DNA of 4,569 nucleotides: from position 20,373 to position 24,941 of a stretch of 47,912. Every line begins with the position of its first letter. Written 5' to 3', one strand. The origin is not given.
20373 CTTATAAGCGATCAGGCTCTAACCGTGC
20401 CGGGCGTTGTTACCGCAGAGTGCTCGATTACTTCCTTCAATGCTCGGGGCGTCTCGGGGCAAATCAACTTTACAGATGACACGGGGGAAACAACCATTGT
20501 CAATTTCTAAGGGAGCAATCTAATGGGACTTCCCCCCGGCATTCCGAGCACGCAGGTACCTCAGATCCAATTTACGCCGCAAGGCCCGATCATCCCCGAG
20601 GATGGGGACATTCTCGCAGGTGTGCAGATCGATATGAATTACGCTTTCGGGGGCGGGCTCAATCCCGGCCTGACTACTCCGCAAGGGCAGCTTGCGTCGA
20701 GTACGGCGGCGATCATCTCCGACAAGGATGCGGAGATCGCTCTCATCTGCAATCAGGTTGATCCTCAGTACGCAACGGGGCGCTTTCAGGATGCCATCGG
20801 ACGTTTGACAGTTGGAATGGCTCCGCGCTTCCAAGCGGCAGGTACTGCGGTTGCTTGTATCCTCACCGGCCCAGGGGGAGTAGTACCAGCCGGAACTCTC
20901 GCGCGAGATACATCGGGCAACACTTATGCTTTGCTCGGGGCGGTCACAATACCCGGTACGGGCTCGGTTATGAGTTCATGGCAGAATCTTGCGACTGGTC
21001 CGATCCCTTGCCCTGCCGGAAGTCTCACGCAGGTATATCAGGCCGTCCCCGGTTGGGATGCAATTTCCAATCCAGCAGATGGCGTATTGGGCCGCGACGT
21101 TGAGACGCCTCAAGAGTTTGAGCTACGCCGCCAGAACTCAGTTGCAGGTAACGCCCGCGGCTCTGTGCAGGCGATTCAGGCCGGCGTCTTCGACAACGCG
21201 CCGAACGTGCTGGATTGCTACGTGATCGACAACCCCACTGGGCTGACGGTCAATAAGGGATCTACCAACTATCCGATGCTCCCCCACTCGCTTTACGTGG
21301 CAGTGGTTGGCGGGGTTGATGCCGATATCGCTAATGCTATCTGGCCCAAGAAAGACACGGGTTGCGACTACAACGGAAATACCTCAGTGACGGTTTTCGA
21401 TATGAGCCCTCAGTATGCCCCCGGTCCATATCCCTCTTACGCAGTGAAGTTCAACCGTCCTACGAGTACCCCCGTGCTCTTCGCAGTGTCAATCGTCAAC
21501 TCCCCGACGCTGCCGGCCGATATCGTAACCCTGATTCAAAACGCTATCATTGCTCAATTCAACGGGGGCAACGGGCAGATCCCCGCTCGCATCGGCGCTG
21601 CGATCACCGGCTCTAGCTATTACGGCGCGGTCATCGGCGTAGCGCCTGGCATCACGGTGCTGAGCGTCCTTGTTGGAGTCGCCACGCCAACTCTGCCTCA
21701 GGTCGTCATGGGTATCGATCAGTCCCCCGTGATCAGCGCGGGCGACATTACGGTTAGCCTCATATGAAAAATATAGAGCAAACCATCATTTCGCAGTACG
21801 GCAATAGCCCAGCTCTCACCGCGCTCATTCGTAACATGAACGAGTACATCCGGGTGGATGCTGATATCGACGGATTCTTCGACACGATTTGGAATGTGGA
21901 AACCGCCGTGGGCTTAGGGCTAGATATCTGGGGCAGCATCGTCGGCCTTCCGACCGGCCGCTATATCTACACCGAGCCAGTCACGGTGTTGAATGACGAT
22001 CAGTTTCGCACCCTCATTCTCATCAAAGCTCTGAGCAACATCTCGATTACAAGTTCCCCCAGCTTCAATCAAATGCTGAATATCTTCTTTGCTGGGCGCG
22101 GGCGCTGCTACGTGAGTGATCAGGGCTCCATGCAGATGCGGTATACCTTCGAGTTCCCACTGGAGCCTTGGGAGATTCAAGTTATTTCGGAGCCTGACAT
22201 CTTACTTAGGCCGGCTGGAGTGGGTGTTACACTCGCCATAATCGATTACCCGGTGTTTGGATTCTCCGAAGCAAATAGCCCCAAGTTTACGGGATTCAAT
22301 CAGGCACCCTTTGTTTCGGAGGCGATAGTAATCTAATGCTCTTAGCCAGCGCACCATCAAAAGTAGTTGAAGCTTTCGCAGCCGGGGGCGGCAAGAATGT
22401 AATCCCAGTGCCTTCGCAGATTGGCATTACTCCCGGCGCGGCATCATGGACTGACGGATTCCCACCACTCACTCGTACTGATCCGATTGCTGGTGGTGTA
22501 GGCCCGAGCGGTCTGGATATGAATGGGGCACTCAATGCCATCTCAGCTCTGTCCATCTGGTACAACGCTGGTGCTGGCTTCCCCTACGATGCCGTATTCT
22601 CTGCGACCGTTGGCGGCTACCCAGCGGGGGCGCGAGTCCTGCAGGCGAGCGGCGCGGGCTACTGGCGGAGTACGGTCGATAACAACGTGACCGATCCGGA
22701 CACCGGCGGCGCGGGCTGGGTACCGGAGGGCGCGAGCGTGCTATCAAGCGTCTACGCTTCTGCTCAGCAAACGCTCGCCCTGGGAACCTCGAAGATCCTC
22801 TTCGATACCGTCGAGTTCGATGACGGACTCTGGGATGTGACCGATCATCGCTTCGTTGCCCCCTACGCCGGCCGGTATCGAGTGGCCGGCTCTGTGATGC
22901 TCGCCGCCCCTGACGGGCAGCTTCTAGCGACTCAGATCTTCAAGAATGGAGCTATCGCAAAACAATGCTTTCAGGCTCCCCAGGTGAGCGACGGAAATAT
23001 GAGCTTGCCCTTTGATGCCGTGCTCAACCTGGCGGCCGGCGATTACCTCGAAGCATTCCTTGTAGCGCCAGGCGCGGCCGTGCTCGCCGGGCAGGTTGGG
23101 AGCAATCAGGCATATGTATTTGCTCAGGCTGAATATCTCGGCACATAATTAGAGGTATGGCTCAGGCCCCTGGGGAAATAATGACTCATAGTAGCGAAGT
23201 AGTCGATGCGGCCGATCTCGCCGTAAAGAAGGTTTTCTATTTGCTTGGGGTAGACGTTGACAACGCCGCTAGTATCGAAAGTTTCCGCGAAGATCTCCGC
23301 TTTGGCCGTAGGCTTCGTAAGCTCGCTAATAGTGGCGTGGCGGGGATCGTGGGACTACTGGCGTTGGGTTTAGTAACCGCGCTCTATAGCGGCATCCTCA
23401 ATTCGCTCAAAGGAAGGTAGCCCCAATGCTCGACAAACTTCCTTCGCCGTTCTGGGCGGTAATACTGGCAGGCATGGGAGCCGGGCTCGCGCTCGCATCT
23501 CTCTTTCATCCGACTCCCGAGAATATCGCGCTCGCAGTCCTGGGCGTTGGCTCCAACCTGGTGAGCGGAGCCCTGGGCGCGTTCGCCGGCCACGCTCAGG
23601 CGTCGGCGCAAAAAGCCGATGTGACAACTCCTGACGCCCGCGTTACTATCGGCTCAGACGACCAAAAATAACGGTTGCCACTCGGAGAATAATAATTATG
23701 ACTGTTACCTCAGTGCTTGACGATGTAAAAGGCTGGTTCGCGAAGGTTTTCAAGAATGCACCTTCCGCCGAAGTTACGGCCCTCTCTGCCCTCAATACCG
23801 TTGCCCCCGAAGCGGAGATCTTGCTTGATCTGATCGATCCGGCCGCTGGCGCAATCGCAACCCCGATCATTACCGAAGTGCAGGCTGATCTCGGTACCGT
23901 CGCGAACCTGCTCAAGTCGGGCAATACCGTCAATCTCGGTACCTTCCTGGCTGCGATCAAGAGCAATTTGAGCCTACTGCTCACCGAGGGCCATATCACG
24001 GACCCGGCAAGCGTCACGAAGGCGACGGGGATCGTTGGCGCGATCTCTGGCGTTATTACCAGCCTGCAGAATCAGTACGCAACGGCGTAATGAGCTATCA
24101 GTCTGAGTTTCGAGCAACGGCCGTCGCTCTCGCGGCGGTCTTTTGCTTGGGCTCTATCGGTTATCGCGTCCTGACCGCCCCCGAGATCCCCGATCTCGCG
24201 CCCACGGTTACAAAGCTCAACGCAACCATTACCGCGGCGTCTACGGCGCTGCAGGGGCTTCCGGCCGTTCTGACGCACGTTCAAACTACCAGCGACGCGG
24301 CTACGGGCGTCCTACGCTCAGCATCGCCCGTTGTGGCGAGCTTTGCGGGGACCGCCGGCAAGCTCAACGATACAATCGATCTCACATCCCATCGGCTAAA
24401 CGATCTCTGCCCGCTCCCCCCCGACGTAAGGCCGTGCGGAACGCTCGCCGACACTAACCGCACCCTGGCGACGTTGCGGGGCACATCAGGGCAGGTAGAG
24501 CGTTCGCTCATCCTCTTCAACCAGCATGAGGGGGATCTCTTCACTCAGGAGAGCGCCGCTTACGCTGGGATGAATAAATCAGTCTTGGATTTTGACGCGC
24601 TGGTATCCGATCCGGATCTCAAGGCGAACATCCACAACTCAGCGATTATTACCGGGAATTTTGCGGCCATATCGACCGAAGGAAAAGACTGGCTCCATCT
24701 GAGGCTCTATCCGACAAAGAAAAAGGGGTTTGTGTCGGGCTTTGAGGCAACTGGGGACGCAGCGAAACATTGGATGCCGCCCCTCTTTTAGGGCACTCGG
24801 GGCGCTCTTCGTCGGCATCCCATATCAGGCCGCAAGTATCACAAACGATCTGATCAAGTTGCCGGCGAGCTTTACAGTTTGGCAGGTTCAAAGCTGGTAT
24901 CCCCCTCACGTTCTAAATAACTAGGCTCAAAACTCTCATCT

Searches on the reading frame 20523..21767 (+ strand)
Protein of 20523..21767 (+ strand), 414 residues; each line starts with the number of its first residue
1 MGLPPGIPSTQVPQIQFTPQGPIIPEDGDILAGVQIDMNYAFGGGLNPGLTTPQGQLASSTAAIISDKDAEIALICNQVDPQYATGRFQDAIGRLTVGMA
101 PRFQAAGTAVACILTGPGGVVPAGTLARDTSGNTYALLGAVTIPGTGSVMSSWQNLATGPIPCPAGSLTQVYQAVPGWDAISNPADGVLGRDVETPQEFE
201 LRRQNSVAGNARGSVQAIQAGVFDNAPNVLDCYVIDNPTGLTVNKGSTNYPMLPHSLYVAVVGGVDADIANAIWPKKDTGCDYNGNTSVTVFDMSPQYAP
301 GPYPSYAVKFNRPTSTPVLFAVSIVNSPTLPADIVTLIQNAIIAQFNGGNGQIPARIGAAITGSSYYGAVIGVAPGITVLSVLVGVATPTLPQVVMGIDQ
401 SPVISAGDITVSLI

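Call 12: search_protein_families(library=pfam, proteins=[window:20523-21767:+], max_evalue=0.01)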
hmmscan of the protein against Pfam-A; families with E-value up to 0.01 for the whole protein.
window:20523-21767:+ (414 aa): 1 family
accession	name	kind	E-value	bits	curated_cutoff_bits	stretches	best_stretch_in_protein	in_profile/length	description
PF04865.19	Baseplate_J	-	5.4e-07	29.6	21.1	1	106-237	23-156/255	Baseplate J-like protein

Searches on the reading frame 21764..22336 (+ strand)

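Call 12: search_protein_families(library=pfam, proteins=[window:21764-22336:+], max_evalue=0.01)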
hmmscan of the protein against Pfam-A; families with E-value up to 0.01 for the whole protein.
window:21764-22336:+ (190 aa): 1 family
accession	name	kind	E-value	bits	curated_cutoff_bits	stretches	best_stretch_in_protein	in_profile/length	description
PF11041.13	DUF2612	-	1.1e-40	140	23.5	2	69-156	92-180/181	Protein of unknown function (DUF2612)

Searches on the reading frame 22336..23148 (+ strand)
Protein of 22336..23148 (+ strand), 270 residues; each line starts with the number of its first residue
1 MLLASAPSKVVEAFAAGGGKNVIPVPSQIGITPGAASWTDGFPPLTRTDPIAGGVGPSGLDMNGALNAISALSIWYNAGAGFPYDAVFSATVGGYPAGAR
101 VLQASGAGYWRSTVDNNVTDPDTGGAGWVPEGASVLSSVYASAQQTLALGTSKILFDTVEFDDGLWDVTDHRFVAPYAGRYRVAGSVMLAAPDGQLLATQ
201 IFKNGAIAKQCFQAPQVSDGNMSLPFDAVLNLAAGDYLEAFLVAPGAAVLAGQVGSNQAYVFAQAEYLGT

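Call 12: search_protein_families(library=pfam, proteins=[window:22336-23148:+], max_evalue=0.01)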
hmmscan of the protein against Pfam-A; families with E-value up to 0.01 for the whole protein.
window:22336-23148:+ (270 aa): 1 family
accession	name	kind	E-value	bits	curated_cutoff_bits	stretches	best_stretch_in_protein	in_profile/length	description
PF18573.7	BclA_C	-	1.2e-05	25.6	38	1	145-255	9-119/128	BclA C-terminal domain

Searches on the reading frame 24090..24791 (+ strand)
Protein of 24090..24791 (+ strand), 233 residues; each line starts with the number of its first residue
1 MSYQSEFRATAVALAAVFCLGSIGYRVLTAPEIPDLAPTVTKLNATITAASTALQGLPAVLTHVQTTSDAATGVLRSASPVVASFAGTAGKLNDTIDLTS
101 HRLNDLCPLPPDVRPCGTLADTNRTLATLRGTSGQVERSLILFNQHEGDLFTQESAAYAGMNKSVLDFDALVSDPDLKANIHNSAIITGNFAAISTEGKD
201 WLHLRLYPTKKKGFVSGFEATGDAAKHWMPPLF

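Call 12: search_protein_families(library=pfam, proteins=[window:24090-24791:+], max_evalue=0.01)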
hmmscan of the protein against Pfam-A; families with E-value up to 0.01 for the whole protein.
window:24090-24791:+ (233 aa): 0 families

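Call 36: search_protein_families(library=phrogs, proteins=[window:24090-24791:+], max_evalue=0.01)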
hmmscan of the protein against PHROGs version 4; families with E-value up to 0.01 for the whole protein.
window:24090-24791:+ (233 aa): 0 families

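Call 38: search_protein_families(library=ncbifam, proteins=[window:24090-24791:+], max_evalue=1)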
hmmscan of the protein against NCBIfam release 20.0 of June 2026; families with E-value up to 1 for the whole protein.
window:24090-24791:+ (233 aa): 1 family
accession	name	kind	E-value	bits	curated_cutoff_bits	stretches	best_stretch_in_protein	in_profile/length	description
TIGR00996.1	Mtu_fam_mce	paralog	0.032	13.4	140.5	1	43-104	151-212/291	MCE family protein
